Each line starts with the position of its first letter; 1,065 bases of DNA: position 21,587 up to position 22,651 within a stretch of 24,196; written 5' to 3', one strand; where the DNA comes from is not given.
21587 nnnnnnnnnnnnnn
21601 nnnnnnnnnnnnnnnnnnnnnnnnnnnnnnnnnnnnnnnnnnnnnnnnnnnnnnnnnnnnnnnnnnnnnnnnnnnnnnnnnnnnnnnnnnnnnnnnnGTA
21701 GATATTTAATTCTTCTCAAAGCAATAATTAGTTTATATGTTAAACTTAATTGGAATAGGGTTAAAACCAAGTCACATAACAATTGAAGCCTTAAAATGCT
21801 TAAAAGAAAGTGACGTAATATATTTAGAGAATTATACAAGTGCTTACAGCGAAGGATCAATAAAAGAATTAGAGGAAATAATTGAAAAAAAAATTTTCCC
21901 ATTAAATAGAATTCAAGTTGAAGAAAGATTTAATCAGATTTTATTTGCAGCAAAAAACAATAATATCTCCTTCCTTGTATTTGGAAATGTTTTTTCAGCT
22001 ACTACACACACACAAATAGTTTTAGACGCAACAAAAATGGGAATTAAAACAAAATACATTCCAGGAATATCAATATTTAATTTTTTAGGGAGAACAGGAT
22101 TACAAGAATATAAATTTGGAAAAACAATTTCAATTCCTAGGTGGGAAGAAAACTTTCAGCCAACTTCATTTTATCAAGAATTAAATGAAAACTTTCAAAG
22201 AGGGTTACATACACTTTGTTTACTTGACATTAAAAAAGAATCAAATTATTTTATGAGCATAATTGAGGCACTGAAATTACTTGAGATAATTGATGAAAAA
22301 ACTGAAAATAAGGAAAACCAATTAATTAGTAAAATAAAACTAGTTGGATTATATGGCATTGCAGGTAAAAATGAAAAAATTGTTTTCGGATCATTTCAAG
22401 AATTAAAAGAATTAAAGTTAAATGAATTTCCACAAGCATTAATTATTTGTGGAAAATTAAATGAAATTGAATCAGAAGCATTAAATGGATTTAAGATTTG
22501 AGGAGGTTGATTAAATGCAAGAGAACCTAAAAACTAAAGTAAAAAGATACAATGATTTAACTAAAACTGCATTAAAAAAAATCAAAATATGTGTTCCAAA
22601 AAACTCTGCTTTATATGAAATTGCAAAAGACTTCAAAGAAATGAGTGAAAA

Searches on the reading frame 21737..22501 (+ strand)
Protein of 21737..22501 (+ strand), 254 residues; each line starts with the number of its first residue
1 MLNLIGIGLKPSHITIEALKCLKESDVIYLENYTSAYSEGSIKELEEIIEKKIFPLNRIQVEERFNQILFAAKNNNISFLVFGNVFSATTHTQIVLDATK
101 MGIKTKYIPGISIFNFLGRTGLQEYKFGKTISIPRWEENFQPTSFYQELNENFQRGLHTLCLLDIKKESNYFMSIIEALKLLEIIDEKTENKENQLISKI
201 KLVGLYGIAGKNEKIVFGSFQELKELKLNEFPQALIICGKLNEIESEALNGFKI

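Call 31: search_protein_families(library=pfam, proteins=[window:21737-22501:+], max_evalue=0.001)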
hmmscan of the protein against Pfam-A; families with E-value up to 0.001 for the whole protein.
window:21737-22501:+ (254 aa): 1 family
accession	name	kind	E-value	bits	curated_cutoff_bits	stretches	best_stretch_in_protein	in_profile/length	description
PF00590.25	TP_methylase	-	2.2e-12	47.8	27.8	1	1-180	1-180/212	Tetrapyrrole (Corrin/Porphyrin) Methylases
